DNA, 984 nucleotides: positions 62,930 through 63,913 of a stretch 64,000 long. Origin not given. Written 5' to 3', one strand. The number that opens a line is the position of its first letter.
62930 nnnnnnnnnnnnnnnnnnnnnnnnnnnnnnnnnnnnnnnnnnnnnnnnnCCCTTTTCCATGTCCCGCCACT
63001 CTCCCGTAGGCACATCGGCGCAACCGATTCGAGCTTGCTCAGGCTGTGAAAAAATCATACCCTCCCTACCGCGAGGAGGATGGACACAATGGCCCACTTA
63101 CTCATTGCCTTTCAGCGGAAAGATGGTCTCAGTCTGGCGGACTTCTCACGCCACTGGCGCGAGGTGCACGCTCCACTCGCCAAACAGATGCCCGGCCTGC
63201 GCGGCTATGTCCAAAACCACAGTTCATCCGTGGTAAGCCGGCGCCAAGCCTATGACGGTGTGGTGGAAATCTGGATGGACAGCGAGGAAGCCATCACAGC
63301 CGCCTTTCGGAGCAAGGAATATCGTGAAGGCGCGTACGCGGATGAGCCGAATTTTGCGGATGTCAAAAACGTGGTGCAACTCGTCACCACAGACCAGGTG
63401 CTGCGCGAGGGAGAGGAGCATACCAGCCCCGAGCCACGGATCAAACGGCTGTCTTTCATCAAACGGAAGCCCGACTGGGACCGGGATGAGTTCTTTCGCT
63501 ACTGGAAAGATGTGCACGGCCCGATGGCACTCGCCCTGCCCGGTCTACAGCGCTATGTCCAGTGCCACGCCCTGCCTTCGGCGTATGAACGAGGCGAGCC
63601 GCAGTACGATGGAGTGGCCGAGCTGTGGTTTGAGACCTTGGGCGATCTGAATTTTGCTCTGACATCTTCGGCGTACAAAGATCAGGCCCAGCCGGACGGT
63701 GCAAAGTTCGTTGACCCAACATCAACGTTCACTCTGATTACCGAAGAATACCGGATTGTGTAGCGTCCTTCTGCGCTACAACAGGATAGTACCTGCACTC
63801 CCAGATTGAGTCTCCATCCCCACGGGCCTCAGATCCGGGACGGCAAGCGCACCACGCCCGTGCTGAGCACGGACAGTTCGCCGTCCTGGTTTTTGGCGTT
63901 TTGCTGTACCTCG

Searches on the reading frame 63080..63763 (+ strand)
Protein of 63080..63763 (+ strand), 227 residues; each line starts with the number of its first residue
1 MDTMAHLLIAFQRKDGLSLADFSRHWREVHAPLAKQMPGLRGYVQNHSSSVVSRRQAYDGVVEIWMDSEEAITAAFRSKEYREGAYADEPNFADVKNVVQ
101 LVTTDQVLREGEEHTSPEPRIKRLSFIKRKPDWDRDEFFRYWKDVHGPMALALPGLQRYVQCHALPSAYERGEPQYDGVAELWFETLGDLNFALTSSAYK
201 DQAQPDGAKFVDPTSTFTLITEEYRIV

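Call 64: search_protein_families(library=pfam, proteins=[window:63080-63763:+], max_evalue=0.00001)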
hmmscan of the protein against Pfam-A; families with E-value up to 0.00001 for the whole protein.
window:63080-63763:+ (227 aa): 1 family
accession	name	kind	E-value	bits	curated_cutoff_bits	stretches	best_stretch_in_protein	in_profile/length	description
PF07110.17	EthD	-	2.5e-41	141.2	22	2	14-94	1-94/96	EthD domain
